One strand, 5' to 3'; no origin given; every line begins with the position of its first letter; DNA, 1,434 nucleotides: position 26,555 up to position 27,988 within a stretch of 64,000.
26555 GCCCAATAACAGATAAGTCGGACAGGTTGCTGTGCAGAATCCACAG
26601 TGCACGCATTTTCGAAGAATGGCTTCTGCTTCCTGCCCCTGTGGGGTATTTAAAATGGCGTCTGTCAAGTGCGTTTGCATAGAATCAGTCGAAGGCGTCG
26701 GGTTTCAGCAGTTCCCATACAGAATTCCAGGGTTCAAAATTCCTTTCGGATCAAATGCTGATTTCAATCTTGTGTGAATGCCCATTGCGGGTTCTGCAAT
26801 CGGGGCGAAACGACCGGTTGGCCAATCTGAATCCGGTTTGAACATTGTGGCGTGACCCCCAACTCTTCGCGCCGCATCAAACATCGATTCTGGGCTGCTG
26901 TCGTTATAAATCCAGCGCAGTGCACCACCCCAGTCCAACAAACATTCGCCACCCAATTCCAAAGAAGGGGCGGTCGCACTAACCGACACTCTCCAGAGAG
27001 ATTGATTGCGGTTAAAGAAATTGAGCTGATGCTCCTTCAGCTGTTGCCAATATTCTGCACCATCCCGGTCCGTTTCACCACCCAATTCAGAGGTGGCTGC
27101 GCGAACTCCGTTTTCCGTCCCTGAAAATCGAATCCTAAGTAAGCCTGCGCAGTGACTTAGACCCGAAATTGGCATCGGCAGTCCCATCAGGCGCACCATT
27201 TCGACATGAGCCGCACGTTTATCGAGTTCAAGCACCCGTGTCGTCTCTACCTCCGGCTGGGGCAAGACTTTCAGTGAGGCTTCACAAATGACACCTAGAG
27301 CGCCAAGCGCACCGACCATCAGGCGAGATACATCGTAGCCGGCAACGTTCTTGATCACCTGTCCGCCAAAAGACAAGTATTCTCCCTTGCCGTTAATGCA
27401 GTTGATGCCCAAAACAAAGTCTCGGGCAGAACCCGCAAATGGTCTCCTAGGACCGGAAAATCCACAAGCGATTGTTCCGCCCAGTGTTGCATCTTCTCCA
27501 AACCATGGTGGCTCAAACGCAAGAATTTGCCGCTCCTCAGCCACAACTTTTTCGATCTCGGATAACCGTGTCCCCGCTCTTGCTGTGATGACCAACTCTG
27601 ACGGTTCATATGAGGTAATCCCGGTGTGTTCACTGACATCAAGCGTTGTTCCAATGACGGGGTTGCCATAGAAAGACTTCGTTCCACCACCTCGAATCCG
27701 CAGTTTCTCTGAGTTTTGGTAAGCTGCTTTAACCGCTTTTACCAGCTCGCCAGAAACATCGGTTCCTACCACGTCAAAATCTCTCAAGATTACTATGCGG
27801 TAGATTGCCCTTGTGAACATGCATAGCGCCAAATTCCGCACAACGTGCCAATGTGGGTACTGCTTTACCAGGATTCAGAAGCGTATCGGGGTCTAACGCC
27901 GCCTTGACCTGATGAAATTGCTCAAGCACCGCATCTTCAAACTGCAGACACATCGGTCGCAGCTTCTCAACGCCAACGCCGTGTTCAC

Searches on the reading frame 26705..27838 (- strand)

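Call 49: search_protein_families(library=pfam, proteins=[window:26705-27838:-])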
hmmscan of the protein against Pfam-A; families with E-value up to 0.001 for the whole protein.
window:26705-27838:- (377 aa): 2 families
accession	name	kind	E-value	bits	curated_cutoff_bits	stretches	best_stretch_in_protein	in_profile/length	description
PF01565.28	FAD_binding_4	-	2.8e-21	76.1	26.4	1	30-157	11-138/139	FAD binding domain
PF02913.24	FAD-oxidase_C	-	0.00087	19.5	21.2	0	351-371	226-246/248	FAD linked oxidases, C-terminal domain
